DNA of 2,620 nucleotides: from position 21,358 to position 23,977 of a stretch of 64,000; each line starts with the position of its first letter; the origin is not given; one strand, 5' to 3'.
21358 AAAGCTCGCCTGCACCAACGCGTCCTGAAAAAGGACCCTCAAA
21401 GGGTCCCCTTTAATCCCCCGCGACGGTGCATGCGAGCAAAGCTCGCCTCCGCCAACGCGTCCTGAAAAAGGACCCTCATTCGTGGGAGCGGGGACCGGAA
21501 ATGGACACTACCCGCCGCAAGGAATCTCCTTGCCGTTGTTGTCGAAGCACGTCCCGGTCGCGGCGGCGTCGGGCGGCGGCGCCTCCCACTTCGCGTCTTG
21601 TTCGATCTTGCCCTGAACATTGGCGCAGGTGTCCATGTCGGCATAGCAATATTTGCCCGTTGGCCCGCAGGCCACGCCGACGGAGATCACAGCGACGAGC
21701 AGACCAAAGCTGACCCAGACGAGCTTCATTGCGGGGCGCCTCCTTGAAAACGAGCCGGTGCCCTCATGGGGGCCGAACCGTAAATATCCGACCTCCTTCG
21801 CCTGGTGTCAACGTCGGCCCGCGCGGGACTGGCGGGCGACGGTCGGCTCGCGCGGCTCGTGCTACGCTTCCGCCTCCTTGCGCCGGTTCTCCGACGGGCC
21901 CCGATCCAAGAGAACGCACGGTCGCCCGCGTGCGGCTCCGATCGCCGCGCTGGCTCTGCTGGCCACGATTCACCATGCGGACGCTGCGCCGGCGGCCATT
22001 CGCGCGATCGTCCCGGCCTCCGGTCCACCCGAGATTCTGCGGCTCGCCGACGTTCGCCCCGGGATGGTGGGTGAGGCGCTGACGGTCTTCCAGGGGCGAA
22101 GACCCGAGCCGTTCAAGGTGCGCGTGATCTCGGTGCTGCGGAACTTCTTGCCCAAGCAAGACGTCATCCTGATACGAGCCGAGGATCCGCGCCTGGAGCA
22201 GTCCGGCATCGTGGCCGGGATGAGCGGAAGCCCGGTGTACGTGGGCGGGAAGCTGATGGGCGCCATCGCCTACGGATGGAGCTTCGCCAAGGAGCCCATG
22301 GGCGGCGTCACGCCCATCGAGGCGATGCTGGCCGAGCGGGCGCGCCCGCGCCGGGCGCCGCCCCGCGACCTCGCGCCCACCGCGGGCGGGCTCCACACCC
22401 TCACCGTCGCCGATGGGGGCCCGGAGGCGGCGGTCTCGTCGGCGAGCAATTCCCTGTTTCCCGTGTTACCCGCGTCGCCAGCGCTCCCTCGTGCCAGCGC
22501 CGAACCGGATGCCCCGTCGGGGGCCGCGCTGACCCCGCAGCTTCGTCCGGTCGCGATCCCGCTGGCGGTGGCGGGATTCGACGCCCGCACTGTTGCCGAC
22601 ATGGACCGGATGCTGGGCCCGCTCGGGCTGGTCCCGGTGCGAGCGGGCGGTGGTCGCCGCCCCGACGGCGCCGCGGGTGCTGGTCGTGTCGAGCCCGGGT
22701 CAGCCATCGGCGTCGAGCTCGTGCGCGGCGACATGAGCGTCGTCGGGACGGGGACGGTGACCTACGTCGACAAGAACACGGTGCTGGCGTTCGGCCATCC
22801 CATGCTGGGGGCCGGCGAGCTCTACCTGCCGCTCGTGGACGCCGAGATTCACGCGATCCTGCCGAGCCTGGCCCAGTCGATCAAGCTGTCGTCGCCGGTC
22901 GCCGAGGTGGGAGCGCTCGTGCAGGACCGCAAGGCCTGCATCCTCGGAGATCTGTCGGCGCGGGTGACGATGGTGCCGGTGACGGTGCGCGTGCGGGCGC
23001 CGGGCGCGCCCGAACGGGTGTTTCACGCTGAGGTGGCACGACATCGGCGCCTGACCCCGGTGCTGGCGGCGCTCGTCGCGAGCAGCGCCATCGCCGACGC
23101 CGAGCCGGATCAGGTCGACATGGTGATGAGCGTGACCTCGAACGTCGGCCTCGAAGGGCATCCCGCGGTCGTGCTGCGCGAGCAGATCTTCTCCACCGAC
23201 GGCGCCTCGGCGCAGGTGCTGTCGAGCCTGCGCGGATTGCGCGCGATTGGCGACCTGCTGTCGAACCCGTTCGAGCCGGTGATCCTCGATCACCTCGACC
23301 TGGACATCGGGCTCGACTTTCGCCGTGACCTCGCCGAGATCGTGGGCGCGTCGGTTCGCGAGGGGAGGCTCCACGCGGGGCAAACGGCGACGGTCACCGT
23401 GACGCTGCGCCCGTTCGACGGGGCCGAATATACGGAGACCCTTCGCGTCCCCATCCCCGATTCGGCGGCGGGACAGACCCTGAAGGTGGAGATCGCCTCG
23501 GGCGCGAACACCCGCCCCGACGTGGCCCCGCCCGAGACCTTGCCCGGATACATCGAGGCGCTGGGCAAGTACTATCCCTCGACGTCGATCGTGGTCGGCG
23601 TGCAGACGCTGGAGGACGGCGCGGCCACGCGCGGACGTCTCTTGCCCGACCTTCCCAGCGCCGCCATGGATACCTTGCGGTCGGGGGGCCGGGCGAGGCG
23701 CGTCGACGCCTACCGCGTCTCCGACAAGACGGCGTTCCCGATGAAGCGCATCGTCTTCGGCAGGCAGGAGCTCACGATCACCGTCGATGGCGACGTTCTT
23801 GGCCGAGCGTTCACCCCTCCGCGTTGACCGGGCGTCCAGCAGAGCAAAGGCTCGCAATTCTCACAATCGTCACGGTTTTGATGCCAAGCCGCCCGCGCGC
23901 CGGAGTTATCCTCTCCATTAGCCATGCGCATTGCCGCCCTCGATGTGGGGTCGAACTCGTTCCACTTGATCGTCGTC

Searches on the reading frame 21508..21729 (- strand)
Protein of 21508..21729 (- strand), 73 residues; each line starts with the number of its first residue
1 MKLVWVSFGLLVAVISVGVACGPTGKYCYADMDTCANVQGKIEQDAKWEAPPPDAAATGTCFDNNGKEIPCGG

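Call 5: search_protein_families(library=pfam, proteins=[window:21508-21729:-], max_evalue=0.01)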
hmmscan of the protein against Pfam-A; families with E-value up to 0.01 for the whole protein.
window:21508-21729:- (73 aa): 0 families

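Call 62: find_encoding_contigs(protein=window:21508-21729:-, flank=1200, max_places=10)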
Protein window:21508-21729:- (73 aa): 23 contigs read that carry it; 5 places shown.
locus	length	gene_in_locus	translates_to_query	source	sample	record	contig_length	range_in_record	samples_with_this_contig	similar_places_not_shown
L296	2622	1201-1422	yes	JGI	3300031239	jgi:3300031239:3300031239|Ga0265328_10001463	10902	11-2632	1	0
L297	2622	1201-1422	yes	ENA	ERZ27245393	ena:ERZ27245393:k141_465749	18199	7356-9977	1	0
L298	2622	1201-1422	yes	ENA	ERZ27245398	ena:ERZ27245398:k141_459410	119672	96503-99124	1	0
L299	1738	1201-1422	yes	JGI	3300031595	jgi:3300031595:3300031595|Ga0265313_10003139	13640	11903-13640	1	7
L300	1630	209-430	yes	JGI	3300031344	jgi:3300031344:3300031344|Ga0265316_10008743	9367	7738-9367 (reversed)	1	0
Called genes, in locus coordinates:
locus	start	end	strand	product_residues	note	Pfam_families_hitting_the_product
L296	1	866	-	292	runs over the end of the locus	?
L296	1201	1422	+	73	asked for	-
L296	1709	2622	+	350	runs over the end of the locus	PF01118:Semialdhyde_dh, PF22698:Semialdhyde_dhC_1, PF02774:Semialdhyde_dhC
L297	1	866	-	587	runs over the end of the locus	PF05580:Peptidase_S55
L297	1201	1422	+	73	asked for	-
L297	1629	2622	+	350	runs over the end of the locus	PF01118:Semialdhyde_dh, PF22698:Semialdhyde_dhC_1, PF02774:Semialdhyde_dhC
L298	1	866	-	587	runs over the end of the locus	PF05580:Peptidase_S55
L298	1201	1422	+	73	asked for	-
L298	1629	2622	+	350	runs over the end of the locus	PF01118:Semialdhyde_dh, PF22698:Semialdhyde_dhC_1, PF02774:Semialdhyde_dhC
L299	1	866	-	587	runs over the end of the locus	PF05580:Peptidase_S55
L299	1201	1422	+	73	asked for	-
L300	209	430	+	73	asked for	-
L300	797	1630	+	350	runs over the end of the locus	PF01118:Semialdhyde_dh, PF22698:Semialdhyde_dhC_1, PF02774:Semialdhyde_dhC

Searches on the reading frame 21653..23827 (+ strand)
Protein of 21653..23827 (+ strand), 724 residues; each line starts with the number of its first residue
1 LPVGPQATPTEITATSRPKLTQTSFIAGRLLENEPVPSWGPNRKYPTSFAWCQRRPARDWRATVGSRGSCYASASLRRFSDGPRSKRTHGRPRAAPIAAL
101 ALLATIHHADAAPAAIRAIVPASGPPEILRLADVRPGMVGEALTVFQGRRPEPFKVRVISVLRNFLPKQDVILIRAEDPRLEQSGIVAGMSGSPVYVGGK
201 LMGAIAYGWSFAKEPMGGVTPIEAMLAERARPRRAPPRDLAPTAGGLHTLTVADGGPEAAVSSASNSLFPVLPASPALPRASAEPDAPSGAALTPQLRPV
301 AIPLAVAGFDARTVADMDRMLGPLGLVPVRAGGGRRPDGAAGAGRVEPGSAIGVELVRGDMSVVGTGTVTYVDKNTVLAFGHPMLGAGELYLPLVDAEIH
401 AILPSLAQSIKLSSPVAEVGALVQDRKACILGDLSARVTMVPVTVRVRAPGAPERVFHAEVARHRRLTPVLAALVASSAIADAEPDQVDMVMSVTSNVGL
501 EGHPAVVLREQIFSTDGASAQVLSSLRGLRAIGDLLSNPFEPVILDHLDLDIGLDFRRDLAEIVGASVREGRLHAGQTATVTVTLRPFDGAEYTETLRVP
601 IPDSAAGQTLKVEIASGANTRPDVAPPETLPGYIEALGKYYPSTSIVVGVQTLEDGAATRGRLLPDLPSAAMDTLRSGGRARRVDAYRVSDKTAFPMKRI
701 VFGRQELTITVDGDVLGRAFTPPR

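Call 5: search_protein_families(library=pfam, proteins=[window:21653-23827:+], max_evalue=0.01)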
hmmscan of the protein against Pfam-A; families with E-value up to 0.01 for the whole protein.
window:21653-23827:+ (724 aa): 1 family
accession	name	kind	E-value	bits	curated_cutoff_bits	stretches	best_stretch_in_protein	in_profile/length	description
PF05580.18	Peptidase_S55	-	1.4e-10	42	25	1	141-218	124-201/210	SpoIVB peptidase S55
